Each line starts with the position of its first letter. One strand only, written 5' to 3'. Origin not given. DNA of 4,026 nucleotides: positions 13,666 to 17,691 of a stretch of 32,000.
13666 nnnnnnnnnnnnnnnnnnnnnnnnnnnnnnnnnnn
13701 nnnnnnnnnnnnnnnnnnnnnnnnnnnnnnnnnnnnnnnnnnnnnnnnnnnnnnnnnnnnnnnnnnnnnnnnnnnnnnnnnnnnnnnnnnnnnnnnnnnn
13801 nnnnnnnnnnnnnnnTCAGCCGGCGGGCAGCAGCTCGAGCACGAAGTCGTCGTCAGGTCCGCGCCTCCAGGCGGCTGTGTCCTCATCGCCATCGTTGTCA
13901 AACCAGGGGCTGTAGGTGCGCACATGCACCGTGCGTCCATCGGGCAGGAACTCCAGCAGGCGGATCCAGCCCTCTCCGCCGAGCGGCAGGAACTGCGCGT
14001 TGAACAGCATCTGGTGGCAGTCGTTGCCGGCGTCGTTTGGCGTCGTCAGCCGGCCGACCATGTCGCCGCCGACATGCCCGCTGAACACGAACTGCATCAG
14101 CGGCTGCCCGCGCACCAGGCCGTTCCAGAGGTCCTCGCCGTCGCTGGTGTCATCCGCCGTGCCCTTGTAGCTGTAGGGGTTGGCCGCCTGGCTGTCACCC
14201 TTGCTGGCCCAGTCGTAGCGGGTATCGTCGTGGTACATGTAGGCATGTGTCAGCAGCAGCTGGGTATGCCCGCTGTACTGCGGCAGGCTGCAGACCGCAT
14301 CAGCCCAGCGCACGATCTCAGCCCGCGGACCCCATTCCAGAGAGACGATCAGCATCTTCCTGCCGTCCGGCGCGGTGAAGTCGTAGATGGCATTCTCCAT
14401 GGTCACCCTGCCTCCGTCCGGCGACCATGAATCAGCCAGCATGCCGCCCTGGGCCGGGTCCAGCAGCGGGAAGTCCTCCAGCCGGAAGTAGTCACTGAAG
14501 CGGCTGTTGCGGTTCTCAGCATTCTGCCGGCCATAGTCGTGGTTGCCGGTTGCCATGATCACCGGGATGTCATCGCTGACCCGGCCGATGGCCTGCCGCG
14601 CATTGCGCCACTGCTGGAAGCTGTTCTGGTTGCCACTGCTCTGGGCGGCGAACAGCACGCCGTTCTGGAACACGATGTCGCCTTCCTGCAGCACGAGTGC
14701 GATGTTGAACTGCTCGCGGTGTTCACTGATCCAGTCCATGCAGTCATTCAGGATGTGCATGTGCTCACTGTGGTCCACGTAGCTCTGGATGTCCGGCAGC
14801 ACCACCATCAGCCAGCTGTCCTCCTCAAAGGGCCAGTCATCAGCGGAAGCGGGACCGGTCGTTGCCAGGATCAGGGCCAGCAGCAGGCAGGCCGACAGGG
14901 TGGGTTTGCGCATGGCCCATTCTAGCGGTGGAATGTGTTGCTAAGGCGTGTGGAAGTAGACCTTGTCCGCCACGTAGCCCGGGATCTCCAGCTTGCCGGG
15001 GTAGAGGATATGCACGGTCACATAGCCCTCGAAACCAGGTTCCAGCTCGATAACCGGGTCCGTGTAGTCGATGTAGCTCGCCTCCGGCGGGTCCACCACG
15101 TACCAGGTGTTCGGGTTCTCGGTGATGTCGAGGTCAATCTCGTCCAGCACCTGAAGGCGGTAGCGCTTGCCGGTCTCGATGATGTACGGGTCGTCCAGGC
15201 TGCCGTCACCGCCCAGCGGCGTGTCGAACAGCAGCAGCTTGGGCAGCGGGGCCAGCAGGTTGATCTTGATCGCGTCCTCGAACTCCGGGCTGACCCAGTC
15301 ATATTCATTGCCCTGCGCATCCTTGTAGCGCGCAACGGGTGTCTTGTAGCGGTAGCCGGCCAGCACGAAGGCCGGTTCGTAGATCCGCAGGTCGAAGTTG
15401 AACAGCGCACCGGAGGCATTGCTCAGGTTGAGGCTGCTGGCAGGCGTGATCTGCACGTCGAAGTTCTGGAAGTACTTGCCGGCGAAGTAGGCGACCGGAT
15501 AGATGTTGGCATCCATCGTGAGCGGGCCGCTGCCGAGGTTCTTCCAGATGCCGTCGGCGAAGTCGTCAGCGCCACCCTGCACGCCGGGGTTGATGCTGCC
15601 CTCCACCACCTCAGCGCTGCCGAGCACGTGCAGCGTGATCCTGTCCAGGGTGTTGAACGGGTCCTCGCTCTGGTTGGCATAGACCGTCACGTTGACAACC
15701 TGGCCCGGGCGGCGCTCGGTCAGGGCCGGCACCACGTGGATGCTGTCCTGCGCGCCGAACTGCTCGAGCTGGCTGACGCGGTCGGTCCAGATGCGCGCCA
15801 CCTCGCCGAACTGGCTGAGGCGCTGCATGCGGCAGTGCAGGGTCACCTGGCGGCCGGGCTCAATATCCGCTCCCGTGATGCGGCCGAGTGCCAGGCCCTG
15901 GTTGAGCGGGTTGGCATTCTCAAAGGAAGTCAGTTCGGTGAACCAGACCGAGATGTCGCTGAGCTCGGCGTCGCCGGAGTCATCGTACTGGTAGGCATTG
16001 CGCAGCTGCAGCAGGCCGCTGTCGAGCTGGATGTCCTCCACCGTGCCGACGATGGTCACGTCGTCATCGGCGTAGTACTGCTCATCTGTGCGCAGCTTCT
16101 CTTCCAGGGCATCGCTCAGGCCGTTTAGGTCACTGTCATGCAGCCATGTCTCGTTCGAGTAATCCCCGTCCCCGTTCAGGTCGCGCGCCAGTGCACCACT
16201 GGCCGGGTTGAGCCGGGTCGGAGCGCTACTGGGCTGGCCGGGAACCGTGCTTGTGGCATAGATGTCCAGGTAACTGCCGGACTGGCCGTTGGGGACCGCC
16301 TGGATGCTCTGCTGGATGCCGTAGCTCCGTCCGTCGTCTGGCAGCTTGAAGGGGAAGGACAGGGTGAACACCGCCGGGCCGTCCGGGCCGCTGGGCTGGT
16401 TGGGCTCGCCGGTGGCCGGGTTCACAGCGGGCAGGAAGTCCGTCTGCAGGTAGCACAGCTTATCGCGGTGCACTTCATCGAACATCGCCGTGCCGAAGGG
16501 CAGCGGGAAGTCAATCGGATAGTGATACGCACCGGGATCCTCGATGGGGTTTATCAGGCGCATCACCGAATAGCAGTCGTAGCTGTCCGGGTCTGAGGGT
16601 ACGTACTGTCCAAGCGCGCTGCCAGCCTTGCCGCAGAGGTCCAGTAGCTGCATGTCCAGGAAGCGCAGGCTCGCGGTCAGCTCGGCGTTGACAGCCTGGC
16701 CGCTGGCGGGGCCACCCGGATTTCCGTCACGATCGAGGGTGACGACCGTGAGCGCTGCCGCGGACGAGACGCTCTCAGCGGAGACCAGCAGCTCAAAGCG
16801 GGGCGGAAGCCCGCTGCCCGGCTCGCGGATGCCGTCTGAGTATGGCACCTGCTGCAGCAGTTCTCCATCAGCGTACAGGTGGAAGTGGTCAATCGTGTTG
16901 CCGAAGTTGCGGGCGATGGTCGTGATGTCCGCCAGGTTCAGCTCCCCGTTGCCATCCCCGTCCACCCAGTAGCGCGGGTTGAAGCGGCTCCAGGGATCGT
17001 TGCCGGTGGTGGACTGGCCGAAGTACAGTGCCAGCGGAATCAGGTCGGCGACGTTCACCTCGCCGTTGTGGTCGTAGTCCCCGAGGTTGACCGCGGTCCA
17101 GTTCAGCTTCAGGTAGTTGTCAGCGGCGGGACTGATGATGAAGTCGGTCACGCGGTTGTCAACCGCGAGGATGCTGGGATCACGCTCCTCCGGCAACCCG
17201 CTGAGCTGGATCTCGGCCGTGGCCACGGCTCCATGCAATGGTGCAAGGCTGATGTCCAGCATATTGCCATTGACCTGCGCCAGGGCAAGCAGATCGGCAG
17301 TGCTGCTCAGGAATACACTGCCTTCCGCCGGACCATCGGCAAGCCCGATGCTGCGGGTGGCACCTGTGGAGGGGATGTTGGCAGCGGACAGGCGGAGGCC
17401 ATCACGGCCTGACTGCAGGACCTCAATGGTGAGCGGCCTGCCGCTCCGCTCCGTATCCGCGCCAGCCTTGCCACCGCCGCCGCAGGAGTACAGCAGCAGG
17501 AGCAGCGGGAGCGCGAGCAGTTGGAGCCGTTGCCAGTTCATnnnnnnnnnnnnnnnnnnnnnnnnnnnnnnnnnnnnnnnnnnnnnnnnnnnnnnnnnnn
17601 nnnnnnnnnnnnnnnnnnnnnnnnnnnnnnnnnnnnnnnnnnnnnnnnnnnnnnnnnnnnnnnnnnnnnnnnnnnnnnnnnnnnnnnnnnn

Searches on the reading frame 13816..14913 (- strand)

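Call 6: search_protein_families(library=pfam, proteins=[window:13816-14913:-])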
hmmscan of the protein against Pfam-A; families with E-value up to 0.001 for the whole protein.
window:13816-14913:- (365 aa): 1 family
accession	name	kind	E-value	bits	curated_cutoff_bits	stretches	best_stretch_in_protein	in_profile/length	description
PF00149.33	Metallophos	-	0.00051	21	21.5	1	52-168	12-116/191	Calcineurin-like phosphoesterase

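Call 45: search_protein_families(library=ncbifam, proteins=[window:13816-14913:-], max_evalue=0.01)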
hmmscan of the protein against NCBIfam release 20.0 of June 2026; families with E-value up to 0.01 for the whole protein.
window:13816-14913:- (365 aa): 2 families
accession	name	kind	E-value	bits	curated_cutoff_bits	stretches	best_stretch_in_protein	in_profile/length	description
NF003118.0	PRK04036.1-3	equivalog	0.00017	20.7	445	1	56-131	247-324/481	DNA-directed DNA polymerase II small subunit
NF003120.0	PRK04036.1-5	equivalog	0.002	16.6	671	1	96-130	355-389/547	DNA-directed DNA polymerase II small subunit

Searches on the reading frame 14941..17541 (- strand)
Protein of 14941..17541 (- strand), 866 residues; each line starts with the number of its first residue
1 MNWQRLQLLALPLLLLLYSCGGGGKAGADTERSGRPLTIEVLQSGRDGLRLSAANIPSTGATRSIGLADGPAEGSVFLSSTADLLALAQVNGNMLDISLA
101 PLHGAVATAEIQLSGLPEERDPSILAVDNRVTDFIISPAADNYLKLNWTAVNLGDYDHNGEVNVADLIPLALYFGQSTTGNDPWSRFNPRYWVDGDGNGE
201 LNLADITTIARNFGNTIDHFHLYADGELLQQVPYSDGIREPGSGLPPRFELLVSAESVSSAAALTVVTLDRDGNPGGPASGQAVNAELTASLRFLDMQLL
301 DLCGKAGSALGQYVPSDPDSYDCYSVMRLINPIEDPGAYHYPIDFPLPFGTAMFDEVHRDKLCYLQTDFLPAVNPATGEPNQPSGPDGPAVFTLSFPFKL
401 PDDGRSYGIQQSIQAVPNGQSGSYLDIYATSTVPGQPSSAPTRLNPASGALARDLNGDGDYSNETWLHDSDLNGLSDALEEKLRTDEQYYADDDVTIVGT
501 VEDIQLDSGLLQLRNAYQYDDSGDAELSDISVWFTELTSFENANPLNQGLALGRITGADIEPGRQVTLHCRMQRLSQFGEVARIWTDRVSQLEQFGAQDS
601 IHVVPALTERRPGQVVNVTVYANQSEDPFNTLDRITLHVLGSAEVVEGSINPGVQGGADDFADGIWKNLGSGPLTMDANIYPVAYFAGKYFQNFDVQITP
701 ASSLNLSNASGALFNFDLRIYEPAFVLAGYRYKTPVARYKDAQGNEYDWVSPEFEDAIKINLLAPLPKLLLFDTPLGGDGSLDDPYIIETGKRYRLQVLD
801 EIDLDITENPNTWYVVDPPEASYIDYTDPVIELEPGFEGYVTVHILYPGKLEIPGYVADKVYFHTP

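Call 6: search_protein_families(library=pfam, proteins=[window:14941-17541:-])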
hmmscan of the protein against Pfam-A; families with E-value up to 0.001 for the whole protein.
window:14941-17541:- (866 aa): 0 families

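Call 45: search_protein_families(library=ncbifam, proteins=[window:14941-17541:-], max_evalue=0.01)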
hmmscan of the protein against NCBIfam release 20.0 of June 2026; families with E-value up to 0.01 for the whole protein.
window:14941-17541:- (866 aa): 0 families
